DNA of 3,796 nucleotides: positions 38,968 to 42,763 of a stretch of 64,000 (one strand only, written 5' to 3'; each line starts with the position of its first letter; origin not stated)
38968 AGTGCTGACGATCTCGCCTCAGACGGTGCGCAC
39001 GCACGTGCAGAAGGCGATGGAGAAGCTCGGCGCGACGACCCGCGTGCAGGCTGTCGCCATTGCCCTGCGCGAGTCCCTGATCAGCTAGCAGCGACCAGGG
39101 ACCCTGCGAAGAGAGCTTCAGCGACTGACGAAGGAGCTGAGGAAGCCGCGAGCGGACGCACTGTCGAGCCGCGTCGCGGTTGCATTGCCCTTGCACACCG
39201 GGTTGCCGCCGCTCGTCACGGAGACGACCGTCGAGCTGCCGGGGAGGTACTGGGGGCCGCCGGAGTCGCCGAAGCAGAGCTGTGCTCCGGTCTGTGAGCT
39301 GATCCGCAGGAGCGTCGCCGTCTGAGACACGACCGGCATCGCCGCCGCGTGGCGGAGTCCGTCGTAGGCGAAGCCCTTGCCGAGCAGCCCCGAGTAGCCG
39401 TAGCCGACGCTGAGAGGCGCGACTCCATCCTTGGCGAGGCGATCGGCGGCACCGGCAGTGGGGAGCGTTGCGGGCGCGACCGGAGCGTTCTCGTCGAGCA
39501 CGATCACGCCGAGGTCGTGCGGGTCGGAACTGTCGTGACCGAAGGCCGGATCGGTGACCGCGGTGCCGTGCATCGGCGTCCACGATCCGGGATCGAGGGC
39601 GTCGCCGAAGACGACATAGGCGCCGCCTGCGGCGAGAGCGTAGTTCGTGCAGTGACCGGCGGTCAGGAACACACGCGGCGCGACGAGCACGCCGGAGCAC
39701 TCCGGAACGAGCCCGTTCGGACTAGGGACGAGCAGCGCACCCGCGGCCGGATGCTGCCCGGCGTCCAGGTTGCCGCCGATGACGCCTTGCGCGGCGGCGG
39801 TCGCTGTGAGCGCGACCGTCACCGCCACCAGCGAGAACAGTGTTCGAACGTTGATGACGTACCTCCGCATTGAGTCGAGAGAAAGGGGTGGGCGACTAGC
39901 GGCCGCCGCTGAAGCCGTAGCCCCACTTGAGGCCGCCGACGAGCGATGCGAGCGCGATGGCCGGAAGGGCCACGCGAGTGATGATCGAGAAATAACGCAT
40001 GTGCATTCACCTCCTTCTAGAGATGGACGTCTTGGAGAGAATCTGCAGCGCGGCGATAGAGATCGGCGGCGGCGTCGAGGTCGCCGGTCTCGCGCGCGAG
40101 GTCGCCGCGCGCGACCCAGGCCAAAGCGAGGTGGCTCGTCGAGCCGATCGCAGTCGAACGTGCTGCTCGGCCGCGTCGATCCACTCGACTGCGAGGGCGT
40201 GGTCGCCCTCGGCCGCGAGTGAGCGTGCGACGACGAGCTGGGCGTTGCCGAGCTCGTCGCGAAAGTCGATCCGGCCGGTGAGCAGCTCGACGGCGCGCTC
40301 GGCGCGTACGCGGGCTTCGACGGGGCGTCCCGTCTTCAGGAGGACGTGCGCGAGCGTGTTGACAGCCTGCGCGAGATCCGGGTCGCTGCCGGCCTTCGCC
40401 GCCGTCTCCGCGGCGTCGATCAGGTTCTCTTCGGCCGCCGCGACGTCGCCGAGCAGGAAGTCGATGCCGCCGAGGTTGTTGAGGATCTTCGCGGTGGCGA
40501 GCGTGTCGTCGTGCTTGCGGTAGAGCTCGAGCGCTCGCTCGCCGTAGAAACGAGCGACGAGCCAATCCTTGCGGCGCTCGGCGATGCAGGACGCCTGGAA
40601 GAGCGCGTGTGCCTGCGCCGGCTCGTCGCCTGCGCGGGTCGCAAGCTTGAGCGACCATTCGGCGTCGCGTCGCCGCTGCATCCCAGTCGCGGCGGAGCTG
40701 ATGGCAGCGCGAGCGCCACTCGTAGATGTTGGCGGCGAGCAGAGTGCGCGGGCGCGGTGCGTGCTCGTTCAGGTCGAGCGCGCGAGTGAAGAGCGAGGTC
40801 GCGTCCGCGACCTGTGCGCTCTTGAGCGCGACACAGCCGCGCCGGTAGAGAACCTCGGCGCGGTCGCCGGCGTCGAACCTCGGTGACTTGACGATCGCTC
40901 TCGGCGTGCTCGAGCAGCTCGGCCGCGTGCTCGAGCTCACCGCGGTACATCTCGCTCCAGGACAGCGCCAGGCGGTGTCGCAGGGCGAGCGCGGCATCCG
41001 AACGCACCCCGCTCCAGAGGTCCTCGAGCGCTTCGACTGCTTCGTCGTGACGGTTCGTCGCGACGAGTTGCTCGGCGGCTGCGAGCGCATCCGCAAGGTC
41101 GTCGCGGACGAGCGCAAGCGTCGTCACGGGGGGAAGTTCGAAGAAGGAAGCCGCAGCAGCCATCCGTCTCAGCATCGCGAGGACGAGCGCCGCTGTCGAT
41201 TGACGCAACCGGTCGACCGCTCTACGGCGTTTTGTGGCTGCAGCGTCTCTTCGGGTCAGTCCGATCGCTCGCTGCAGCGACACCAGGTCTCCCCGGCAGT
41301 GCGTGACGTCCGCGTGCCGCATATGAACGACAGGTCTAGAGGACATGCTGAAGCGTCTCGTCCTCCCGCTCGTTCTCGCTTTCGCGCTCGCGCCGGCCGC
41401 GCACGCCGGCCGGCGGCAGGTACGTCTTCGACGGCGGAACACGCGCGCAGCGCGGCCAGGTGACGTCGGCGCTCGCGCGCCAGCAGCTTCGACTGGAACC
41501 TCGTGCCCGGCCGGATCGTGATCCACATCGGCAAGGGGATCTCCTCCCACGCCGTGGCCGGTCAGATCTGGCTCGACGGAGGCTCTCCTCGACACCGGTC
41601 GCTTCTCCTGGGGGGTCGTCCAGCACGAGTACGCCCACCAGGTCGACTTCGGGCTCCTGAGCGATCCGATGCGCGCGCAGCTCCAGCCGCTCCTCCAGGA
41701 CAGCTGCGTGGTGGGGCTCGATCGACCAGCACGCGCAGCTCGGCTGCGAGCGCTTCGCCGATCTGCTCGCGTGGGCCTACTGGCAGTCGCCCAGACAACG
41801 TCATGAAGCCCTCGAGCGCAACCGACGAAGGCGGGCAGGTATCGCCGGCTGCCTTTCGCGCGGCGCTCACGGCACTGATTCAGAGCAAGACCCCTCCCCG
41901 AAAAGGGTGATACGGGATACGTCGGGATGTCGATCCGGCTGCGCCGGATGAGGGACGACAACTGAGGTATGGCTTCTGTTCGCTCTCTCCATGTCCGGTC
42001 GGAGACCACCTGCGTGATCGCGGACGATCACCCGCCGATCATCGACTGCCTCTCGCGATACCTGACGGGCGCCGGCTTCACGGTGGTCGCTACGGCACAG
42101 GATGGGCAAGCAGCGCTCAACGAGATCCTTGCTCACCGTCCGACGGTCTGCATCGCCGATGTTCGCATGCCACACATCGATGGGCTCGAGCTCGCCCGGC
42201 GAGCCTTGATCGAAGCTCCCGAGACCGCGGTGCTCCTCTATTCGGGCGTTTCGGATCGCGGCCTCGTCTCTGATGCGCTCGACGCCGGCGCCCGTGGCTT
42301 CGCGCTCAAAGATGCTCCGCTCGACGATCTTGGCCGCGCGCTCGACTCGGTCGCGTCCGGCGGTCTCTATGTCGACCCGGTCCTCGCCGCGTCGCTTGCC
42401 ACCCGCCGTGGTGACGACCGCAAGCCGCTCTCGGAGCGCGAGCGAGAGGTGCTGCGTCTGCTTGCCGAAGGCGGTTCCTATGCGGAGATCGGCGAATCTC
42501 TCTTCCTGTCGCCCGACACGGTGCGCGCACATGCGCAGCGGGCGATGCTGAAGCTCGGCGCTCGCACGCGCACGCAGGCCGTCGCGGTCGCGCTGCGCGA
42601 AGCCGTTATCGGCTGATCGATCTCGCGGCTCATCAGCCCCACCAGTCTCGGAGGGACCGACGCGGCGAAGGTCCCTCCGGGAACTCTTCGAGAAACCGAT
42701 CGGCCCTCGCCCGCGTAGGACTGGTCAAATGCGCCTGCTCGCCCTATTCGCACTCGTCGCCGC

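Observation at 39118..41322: TPR protein, tightly coupled 34-codon peptide ORF and secreted S1 protease: a possible RRNPP-like peptide signalling cassette in a high-GC genome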

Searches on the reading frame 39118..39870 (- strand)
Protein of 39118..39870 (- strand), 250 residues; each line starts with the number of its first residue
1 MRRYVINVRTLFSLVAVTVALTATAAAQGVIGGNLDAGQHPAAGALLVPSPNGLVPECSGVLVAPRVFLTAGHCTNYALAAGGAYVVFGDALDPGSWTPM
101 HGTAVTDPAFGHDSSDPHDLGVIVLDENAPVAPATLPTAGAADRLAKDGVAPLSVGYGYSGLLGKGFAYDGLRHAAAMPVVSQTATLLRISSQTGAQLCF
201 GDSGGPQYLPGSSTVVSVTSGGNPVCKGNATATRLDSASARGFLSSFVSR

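Call 6: search_protein_families(library=pfam, max_evalue=0.1, proteins=[window:39121-39870:-])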
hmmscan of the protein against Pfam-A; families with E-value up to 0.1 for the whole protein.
seq(250 aa): 1 family
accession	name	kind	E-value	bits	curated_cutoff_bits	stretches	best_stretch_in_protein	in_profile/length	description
PF00089.32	Trypsin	-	3.8e-14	53.5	20.6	1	37-233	9-211/220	Trypsin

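Call 22: search_protein_families(library=ncbifam, max_evalue=1, proteins=[window:39121-39870:-])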
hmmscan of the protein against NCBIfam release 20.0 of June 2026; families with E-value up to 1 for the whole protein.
seq(250 aa): 2 families
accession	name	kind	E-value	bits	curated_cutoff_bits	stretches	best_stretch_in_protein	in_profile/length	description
NF000157.1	fusid_est_FusH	equivalog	7.1e-05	21.6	999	1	14-216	32-218/520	fusidic acid esterase FusH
TIGR04207.1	halo_sig_pep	domain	0.042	13.5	24.6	1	12-28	13-29/30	surface glycoprotein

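Call 46: search_solved_structures(query=window:39118-39870:-, max_evalue=0.001, show_alignments=2)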
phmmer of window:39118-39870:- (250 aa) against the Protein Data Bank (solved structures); distinct sequences matched with E-value up to 0.001: 14.
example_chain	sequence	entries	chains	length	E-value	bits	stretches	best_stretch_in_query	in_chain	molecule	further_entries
1dst_A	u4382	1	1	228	5.7e-06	29.3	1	56-228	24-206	FACTOR D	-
6qmr_A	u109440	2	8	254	1.1e-05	28.3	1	17-229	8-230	Complement factor D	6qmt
1fdp_A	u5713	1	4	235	3e-05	26.9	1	34-229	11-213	PROENZYME OF COMPLEMENT FACTOR D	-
4d9q_A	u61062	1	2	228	3.1e-05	26.9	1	57-229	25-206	Factor D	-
5nb7_A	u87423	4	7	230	3.3e-05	26.8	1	56-229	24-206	Complement factor D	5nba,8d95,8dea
5fbe_A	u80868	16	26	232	3.4e-05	26.7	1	56-229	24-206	Complement factor D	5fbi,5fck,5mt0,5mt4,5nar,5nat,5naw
1bio_A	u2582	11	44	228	3.9e-05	26.5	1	56-229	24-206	COMPLEMENT FACTOR D | FACTOR D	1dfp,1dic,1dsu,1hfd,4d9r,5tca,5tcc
2xwa_A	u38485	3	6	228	4.1e-05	26.5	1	56-229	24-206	COMPLEMENT FACTOR D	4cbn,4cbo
4m7g_A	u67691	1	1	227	5.9e-05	25.9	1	32-224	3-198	Trypsin-like protease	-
5dj7_A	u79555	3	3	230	6.2e-05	25.9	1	32-224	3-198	Trypsin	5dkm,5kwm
5dk1_A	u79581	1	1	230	6.5e-05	25.8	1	32-224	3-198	Trypsin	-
2xw9_A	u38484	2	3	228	8.4e-05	25.5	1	56-227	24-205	COMPLEMENT FACTOR D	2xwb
6kbr_A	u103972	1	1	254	0.00042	23.1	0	17-164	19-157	Kallikrein-4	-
2psx_A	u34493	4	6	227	0.00054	22.8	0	32-127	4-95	Kallikrein-5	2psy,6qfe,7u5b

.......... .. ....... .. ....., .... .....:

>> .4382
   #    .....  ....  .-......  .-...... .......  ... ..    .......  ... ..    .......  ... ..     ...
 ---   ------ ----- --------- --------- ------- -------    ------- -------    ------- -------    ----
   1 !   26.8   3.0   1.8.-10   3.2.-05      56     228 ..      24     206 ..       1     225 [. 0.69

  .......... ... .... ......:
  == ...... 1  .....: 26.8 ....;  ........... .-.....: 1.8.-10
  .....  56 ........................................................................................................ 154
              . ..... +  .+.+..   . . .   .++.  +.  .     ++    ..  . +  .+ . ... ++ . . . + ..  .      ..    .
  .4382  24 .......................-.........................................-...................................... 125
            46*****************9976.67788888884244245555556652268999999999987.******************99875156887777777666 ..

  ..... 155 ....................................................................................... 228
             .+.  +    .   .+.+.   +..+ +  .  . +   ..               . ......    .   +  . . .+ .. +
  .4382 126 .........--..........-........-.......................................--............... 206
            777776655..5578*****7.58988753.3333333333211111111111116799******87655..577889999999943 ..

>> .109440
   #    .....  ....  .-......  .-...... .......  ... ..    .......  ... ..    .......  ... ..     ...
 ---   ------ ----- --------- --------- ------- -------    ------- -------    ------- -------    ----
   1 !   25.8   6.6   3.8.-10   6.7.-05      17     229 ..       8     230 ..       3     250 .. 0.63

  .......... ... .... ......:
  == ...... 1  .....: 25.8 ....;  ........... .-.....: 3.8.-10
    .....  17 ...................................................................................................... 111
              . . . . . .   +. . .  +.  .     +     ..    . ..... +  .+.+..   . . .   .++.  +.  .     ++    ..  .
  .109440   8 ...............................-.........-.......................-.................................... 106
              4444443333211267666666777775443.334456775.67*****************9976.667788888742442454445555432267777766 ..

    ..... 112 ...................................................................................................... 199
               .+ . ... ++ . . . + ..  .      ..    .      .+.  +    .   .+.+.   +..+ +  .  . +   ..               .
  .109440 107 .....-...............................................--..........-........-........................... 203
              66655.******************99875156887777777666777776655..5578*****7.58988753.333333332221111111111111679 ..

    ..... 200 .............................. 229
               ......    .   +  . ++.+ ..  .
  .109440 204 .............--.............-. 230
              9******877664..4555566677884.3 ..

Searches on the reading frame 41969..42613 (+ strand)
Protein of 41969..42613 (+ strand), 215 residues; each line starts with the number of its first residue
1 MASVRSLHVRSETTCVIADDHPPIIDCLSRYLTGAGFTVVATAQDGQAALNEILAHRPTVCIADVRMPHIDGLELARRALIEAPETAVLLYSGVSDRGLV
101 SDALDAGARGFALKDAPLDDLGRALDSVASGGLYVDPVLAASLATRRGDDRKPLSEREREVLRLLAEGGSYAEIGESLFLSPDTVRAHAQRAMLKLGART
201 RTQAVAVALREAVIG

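Call 6: search_protein_families(library=pfam, max_evalue=0.1, proteins=[window:41969-42613:+])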
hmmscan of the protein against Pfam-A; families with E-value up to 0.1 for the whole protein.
seq(215 aa): 10 families
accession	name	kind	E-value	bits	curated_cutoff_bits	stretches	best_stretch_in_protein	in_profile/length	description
PF00072.30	Response_reg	-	5e-21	75.4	30.2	1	16-124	2-109/111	Response regulator receiver domain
PF00196.25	GerE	-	2.9e-17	62.5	23.5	1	153-208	2-57/57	Bacterial regulatory proteins, luxR family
PF08281.18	Sigma70_r4_2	-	3.4e-08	33.5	25.7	1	154-196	11-54/54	Sigma-70, region 4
PF04545.22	Sigma70_r4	-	7.4e-07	29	24.1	1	154-196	5-48/50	Sigma-70, region 4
PF13384.12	HTH_23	-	0.00084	19.5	24.6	1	159-187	8-36/50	Homeodomain-like domain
PF13556.12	HTH_30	-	0.023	14.9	27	1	164-210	8-54/59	PucR C-terminal helix-turn-helix domain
PF13936.12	HTH_38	-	0.054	13.7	27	0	151-185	2-37/44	Helix-turn-helix domain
PF13551.12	HTH_29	-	0.057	14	28.1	0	160-191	3-35/64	Winged helix-turn helix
PF13404.12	HTH_AsnC-type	-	0.063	13.6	27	0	162-187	9-36/42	AsnC-type helix-turn-helix domain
PF13518.12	HTH_28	-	0.076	13.6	25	0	160-190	4-34/52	Helix-turn-helix domain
